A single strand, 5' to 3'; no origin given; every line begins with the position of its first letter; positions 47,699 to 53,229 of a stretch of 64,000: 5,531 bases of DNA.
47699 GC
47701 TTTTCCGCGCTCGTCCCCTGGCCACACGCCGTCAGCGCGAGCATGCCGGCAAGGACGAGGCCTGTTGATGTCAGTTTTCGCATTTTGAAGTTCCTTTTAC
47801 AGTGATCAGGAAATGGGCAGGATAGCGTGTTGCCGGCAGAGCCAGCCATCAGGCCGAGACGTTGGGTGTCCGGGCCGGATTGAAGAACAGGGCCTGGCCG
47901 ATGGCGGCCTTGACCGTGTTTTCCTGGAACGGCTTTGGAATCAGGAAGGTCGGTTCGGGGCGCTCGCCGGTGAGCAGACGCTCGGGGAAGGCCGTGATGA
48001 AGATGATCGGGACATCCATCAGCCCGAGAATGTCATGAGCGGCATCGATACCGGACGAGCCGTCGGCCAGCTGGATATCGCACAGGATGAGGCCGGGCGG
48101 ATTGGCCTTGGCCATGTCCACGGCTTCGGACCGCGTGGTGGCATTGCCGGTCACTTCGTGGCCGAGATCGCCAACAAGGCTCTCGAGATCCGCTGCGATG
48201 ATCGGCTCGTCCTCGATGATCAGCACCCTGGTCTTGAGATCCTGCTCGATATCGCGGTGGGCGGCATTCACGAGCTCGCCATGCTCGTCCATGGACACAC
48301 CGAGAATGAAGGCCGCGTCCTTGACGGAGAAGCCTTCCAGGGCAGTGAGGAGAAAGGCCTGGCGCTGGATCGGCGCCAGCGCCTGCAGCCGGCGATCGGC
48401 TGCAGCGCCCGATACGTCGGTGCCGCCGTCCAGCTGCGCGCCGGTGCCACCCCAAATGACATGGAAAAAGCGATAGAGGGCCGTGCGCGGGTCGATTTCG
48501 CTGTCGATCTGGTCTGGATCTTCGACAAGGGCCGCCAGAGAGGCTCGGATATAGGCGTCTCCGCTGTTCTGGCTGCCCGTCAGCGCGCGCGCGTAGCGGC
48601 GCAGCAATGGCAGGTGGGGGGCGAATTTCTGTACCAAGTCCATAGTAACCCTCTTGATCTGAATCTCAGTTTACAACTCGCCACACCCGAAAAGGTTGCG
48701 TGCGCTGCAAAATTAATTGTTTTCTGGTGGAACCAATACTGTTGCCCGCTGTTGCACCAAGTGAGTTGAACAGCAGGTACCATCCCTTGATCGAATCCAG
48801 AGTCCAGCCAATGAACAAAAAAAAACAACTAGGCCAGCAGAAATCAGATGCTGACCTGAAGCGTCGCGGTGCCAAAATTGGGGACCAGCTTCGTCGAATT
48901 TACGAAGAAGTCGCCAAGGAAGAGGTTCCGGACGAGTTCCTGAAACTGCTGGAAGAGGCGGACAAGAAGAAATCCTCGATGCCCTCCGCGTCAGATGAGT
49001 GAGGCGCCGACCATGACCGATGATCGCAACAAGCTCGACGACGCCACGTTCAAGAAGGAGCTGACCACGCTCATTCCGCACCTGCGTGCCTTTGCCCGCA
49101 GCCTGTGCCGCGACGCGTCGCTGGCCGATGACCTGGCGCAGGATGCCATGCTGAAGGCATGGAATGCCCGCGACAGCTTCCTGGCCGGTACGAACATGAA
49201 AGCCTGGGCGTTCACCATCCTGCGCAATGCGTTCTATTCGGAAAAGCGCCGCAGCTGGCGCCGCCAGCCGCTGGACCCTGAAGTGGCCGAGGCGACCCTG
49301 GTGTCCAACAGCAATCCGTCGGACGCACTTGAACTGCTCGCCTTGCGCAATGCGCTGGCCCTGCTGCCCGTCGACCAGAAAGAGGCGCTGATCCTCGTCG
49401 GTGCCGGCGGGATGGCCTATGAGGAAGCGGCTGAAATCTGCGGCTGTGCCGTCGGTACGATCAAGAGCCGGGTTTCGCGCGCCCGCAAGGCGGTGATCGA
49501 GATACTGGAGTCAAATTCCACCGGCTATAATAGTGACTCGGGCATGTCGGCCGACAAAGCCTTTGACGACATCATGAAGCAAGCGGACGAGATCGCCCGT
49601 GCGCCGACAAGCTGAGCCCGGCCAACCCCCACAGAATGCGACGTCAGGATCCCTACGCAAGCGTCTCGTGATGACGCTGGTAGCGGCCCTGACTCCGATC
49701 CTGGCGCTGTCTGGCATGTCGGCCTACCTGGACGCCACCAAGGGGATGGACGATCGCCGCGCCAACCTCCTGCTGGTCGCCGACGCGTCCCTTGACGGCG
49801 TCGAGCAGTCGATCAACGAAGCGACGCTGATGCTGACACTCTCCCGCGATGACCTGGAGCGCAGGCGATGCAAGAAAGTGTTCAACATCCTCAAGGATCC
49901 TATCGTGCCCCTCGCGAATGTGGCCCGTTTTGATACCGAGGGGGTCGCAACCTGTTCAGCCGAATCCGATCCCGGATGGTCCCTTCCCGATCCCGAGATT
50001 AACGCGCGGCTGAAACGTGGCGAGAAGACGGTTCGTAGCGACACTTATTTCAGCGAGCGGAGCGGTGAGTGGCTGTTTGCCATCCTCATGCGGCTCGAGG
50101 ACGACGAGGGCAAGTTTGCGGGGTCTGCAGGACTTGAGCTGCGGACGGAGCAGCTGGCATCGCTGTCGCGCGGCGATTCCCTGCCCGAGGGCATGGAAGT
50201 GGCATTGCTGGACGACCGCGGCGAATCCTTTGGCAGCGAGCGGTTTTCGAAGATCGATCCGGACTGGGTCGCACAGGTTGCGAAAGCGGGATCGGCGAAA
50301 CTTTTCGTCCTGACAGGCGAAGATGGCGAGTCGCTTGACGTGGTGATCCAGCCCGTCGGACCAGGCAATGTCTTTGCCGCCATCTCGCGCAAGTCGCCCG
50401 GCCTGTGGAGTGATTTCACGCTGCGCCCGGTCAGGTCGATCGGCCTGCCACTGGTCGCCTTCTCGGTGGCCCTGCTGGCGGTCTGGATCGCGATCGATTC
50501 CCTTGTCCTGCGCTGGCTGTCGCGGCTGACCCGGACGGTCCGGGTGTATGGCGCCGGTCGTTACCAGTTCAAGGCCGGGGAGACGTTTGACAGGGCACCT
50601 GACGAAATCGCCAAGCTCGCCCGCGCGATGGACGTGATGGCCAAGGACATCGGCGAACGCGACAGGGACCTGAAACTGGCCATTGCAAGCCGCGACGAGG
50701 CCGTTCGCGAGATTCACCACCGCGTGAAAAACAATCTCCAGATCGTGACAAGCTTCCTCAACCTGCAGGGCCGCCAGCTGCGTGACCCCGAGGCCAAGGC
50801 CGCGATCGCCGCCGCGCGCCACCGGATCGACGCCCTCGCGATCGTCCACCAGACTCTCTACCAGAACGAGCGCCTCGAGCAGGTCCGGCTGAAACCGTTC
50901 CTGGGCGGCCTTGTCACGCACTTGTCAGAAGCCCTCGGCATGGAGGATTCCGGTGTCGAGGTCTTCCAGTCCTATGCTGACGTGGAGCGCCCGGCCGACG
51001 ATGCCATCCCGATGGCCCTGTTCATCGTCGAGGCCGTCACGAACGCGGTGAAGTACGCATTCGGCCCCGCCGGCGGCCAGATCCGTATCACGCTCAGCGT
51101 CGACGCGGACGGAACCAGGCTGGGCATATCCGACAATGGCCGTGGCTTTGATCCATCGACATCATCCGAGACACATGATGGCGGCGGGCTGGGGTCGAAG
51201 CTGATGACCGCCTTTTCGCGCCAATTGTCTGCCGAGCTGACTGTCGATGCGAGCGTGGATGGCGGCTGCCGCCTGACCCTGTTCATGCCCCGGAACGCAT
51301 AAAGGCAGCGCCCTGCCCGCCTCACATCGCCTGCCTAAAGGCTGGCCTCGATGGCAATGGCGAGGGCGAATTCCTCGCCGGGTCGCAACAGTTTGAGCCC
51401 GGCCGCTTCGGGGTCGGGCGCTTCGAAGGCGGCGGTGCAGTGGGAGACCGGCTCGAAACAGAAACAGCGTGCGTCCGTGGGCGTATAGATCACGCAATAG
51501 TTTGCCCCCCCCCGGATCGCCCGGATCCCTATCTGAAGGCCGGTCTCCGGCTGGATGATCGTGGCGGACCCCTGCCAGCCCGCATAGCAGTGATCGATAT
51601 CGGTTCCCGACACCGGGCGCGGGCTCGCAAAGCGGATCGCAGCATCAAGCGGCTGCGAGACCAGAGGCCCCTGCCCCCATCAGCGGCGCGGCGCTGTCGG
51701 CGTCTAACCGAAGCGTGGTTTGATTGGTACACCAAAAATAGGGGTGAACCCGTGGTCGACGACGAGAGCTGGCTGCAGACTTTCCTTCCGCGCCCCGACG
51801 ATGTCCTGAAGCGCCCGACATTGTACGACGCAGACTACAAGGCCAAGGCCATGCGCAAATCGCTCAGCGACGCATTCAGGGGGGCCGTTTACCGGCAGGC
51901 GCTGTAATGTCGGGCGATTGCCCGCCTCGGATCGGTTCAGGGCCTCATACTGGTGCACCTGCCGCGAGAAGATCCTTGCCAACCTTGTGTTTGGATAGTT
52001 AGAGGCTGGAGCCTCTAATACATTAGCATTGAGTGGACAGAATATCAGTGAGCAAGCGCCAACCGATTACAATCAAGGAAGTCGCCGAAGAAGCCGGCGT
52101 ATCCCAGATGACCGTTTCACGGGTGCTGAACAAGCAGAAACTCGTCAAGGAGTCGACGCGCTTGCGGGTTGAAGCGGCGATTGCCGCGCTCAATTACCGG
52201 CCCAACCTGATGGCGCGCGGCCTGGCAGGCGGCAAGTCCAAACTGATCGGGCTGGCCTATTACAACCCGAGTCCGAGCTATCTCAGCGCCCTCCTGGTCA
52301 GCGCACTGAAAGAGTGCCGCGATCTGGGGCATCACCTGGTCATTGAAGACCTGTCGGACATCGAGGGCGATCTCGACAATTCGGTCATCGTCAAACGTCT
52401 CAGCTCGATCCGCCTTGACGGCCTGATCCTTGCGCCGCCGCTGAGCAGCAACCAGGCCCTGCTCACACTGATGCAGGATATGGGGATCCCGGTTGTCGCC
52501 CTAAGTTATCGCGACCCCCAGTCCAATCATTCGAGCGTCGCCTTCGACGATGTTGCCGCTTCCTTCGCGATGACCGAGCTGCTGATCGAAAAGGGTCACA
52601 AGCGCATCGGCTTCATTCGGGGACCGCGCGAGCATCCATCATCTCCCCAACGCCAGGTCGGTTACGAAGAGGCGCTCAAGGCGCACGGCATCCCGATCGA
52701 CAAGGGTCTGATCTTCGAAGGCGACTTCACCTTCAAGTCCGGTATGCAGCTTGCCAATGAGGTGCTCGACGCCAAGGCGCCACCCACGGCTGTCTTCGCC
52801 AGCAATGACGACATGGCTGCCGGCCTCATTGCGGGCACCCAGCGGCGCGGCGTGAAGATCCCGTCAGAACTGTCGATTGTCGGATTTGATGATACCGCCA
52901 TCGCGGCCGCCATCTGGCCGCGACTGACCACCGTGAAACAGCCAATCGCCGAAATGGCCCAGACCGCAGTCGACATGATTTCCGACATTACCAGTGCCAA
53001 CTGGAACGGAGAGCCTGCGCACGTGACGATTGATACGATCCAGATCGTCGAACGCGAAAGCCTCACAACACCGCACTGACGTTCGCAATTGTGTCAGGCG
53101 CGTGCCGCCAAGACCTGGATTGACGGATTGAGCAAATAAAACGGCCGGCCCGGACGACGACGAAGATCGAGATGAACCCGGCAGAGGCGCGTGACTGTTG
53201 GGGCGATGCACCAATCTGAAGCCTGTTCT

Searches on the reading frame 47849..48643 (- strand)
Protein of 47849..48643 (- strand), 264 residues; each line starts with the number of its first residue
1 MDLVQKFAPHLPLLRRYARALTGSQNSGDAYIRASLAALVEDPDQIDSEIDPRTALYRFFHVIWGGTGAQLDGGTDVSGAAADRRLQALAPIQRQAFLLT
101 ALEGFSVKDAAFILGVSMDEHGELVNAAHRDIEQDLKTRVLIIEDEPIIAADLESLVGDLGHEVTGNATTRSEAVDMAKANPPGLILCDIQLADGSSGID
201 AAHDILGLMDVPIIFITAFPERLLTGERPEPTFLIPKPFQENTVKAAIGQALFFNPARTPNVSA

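Call 30: search_protein_families(library=pfam, proteins=[window:47849-48643:-], max_evalue=0.0001)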
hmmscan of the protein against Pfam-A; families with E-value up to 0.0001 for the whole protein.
window:47849-48643:- (264 aa): 4 families
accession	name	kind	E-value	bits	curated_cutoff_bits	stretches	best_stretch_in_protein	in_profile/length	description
PF22029.2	PhyR_sigma2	-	2.3e-24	85.6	27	1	8-61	2-55/55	Sigma2 domain of PhyR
PF22233.2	PhyR_sigma-like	-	1.1e-18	67.2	27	1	86-134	1-49/50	Response regulator PhyR, sigma-like domain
PF00072.30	Response_reg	-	4.4e-12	46.6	30.2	1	140-247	1-109/111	Response regulator receiver domain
PF08281.18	Sigma70_r4_2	-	3.2e-08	33.5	25.7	1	82-117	4-39/54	Sigma-70, region 4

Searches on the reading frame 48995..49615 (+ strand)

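Call 30: search_protein_families(library=pfam, proteins=[window:48995-49615:+], max_evalue=0.0001)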
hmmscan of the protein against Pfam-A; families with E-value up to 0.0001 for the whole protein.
window:48995-49615:+ (206 aa): 3 families
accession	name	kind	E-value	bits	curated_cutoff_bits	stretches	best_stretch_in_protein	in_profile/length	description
PF04542.20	Sigma70_r2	-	2e-16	60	24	1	26-90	5-71/71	Sigma-70 region 2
PF08281.18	Sigma70_r4_2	-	1.5e-15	57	25.7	1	115-166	2-53/54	Sigma-70, region 4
PF22029.2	PhyR_sigma2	-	7.4e-10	39.2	27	1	25-76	3-54/55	Sigma2 domain of PhyR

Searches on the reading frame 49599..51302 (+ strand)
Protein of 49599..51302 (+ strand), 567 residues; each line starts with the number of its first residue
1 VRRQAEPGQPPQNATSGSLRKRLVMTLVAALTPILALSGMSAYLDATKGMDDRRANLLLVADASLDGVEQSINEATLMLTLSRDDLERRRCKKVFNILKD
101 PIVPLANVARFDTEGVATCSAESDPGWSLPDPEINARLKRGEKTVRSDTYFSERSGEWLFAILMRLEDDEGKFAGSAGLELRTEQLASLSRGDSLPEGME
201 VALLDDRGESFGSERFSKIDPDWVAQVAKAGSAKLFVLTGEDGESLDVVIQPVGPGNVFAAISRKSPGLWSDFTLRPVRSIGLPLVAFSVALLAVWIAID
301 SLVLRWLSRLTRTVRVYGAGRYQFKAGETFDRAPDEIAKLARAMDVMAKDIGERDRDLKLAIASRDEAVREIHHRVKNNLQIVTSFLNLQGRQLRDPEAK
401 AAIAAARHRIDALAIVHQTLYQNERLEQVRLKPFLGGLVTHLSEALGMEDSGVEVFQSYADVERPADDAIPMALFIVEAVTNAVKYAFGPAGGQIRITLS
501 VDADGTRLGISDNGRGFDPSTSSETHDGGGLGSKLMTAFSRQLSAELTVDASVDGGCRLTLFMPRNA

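Call 30: search_protein_families(library=pfam, proteins=[window:49599-51302:+], max_evalue=0.0001)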
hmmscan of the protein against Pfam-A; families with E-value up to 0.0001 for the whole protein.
window:49599-51302:+ (567 aa): 4 families
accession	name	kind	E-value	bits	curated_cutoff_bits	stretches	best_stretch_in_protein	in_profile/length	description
PF07568.18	HisKA_2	-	1.8e-24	86.1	22.3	1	371-444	1-74/76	Histidine kinase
PF02518.31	HATPase_c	-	4.3e-12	46.9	26.4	1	468-565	2-109/111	Histidine kinase-, DNA gyrase B-, and HSP90-like ATPase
PF13581.12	HATPase_c_2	-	1.1e-09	38.9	27.4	1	461-545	21-114/127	Histidine kinase-like ATPase domain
PF07536.20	HWE_HK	-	5.2e-07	30.7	22.8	1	371-425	1-53/83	HWE histidine kinase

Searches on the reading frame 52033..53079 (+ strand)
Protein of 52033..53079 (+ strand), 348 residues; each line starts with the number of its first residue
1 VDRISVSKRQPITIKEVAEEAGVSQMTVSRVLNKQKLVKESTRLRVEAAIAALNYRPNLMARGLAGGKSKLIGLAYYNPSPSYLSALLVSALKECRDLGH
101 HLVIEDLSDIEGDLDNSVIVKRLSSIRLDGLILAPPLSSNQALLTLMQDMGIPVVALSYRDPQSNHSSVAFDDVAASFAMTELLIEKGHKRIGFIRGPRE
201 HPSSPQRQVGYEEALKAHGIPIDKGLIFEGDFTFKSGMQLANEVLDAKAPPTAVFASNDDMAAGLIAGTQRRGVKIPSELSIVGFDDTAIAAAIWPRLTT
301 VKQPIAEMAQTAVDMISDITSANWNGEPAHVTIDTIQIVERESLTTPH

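Call 30: search_protein_families(library=pfam, proteins=[window:52033-53079:+], max_evalue=0.0001)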
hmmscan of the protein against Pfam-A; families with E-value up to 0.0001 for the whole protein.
window:52033-53079:+ (348 aa): 4 families
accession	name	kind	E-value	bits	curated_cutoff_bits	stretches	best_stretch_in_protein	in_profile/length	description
PF13377.12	Peripla_BP_3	-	5.1e-36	124.7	26.5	1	182-343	2-166/167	Periplasmic binding protein-like domain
PF00532.27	Peripla_BP_1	-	2.2e-25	90.1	22.2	1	72-328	4-267/281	Periplasmic binding proteins and sugar binding domain of LacI family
PF00356.27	LacI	-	1.3e-20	73.3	27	1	13-58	1-46/46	Bacterial regulatory proteins, lacI family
PF13407.12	Peripla_BP_4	-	1e-10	42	35.1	1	127-319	55-253/258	Periplasmic binding protein domain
